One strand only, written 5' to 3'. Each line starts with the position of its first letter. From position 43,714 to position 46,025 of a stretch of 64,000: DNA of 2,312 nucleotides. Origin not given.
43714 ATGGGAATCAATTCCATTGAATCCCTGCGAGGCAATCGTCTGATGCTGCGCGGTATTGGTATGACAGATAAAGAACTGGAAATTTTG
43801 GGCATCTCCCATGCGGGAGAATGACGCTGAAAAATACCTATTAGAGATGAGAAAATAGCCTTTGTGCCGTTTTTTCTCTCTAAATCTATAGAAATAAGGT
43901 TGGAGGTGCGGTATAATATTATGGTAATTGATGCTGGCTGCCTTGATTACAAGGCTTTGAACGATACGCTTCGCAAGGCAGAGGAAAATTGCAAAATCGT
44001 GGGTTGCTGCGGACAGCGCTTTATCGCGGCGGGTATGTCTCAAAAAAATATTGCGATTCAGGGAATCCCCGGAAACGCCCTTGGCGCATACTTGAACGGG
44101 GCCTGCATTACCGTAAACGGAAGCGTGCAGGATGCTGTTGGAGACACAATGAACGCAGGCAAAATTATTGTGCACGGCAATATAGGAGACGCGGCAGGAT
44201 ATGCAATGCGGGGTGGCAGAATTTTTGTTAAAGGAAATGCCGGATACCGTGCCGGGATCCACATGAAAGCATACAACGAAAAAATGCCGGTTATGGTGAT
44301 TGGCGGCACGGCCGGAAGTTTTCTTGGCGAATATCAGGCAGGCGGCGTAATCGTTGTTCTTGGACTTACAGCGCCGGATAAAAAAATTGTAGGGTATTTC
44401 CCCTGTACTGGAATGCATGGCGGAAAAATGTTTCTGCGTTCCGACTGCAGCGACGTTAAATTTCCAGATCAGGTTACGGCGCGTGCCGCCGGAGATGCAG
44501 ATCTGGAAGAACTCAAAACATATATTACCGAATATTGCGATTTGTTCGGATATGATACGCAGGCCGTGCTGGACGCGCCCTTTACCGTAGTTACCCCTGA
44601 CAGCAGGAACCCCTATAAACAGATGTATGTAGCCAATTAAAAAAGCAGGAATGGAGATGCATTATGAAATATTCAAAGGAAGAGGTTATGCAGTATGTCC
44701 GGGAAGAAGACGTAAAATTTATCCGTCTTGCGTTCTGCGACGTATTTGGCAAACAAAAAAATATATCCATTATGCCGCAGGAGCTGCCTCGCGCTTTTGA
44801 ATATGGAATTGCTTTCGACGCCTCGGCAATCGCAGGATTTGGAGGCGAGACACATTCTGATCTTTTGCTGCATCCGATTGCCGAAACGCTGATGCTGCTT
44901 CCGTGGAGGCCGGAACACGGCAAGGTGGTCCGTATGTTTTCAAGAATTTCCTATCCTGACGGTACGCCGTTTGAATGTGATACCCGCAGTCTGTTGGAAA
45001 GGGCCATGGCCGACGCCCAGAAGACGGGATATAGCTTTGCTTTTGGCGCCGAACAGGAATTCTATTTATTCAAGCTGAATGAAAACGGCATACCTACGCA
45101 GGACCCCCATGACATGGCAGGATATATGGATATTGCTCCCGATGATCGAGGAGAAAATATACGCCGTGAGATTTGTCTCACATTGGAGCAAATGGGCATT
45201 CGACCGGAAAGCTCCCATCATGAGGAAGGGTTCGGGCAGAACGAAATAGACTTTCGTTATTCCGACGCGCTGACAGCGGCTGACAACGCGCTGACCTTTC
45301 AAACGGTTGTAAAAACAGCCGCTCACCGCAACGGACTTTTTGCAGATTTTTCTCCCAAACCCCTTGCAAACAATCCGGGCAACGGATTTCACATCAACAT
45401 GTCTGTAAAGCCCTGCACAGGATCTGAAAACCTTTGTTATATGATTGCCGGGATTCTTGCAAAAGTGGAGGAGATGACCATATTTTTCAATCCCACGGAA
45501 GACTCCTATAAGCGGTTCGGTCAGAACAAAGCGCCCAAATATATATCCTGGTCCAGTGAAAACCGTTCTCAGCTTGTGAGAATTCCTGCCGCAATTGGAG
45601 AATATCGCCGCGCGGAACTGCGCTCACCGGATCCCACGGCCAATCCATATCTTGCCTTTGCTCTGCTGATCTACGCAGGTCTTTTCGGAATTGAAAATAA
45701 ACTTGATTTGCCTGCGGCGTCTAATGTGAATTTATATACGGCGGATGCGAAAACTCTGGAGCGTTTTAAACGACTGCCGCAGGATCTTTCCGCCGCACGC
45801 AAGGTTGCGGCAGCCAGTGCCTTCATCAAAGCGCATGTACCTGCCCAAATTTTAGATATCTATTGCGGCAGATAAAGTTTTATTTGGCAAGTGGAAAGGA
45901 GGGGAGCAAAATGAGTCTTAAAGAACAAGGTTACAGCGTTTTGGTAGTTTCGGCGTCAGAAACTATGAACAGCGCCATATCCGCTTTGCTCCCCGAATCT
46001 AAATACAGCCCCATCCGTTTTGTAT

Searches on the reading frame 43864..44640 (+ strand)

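Call 8: search_protein_families(library=pfam, proteins=[window:43864-44640:+])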
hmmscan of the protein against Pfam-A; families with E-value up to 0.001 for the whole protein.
window:43864-44640:+ (258 aa): 1 family
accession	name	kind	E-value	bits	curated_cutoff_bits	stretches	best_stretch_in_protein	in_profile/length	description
PF01493.24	GXGXG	-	3.6e-28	98.8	32.5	1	44-204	13-173/190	GXGXG motif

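Call 52: search_protein_families(library=ncbifam, proteins=[window:43864-44640:+])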
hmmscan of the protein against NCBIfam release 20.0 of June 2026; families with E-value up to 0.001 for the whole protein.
window:43864-44640:+ (258 aa): 3 families
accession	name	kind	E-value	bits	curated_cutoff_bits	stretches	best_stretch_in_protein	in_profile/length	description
TIGR03122.1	one_C_dehyd_C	equivalog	2.9e-14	52.9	130.65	1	52-170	72-192/260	formylmethanofuran dehydrogenase subunit C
NF042910.1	FMH_DH_FwdC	exception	2.6e-12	46.4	340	1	20-167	63-209/271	tungsten-dependent formylmethanofuran dehydrogenase subunit FwdC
NF008730.0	PRK11750.1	equivalog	3.2e-06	24.8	1047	1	44-205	1251-1412/1490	glutamate synthase large subunit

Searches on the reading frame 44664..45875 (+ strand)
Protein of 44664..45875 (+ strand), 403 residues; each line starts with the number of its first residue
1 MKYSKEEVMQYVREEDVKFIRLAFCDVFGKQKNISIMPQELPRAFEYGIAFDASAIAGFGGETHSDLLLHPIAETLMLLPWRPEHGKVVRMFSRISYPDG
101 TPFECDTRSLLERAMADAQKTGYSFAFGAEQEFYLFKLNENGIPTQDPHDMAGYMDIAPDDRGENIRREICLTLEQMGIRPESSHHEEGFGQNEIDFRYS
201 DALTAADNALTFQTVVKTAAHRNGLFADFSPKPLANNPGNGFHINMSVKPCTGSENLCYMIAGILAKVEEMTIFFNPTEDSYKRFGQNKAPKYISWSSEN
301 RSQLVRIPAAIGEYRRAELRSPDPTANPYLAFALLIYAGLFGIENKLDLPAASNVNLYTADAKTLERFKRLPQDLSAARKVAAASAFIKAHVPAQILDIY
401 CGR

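Call 8: search_protein_families(library=pfam, proteins=[window:44664-45875:+])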
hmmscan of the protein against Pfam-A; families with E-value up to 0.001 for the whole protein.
window:44664-45875:+ (403 aa): 2 families
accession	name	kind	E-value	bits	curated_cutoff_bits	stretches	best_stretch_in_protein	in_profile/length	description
PF00120.29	Gln-synt_C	-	2.7e-85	286.9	24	1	105-401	2-322/344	Glutamine synthetase, catalytic domain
PF03951.24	Gln-synt_N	-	4.9e-21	74.6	33.4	1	16-95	1-79/82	Glutamine synthetase, beta-Grasp domain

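Call 52: search_protein_families(library=ncbifam, proteins=[window:44664-45875:+])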
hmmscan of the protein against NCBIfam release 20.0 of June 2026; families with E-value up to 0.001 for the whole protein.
window:44664-45875:+ (403 aa): 5 families
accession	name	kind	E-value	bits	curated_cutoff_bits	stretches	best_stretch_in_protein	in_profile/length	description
TIGR00653.1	GlnA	equivalog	1.9e-99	333.5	429.15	1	6-380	1-416/462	type I glutamate--ammonia ligase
TIGR03105.1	gln_synth_III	equivalog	1.4e-72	244.6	469.6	1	10-400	3-410/435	type III glutamate--ammonia ligase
NF007006.0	PRK09469.1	equivalog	8.4e-60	202.7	845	2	140-376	166-416/469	glutamate--ammonia ligase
NF045547.1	GGputSyn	equivalog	7.5e-51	173.2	650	1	5-396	2-415/438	gamma-glutamylputrescine synthetase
NF041605.1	gln_syn_GlnII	equivalog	2.5e-08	33.4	500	1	50-336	36-325/333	glutamine synthetase GlnII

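Call 53: search_solved_structures(query=window:44664-45875:+, max_evalue=1e-20, show_alignments=1)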
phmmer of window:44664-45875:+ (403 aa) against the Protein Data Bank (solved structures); distinct sequences matched with E-value up to 1e-20: 35.
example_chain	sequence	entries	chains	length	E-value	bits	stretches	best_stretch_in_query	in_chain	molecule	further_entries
8s59_O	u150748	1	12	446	3.9e-101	342.3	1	4-397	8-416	Glutamine synthetase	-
8tfb_A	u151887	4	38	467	4.6e-101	342.1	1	4-397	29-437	Glutamine synthetase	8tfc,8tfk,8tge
8ufj_A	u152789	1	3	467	6.3e-101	341.6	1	4-397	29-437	Glutamine synthetase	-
4s0r_A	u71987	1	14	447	1.7e-97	330.3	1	2-370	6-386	Glutamine synthetase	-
4lnf_A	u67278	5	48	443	1.7e-97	330.3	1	2-370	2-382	Glutamine synthetase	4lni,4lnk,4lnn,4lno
7tfc_A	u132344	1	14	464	1.9e-97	330.2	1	2-370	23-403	Glutamine synthetase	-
7ten_A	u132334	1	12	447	2.2e-95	323.4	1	2-375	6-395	Glutamine synthetase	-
7tf9_A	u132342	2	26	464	2.5e-95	323.2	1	2-375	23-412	Glutamine synthetase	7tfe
7tdv_A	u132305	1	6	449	3.5e-94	319.4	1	3-390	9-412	Glutamine synthetase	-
7tdp_A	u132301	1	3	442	6.9e-94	318.5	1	1-380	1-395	Glutamine synthetase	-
7tfa_B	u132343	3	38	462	8.1e-94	318.2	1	1-380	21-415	Glutamine synthetase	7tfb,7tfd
7tf6_A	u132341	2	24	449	1.3e-93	317.6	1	3-390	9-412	Glutamine synthetase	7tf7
9y4a_A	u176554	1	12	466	1.5e-93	317.4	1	3-390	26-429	Glutamine synthetase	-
8oow_A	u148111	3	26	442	3.4e-91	309.6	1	4-367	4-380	Glutamine synthetase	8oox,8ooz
8ool_A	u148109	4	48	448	4.8e-81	276.2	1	5-379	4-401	Glutamine synthetase from Methanothermococcus thermolithotrophicus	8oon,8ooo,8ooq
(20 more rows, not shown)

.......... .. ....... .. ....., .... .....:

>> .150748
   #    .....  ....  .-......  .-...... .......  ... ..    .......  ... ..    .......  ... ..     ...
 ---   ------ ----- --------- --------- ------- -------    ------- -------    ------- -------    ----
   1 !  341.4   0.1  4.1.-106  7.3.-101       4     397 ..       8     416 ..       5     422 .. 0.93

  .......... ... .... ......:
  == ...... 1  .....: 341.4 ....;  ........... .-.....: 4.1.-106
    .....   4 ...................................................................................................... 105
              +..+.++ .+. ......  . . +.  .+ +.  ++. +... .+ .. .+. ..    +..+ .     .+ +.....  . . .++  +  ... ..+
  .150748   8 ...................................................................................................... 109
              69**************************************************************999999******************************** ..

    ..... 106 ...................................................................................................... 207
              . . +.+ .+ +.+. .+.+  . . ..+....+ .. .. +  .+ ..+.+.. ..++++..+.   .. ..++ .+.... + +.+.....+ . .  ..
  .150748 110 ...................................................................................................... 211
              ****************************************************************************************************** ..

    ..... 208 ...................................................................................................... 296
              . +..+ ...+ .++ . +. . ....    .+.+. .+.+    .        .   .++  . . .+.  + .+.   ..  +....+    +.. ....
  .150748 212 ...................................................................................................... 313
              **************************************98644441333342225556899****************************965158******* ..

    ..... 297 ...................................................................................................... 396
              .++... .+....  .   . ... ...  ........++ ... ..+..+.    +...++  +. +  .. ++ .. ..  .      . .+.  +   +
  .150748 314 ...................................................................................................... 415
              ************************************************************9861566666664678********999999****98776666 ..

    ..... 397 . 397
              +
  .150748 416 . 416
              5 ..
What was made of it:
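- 44664..45875 (+): Truncated type-I glutamine-synthetase paralogue (403 aa) directly upstream of the ANTAR gene. Inferred to be its sensor partner. Calls 8, 52, 53.
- The GS-like protein keeps its catalytic motifs (call 53), so it may simply be an enzyme.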
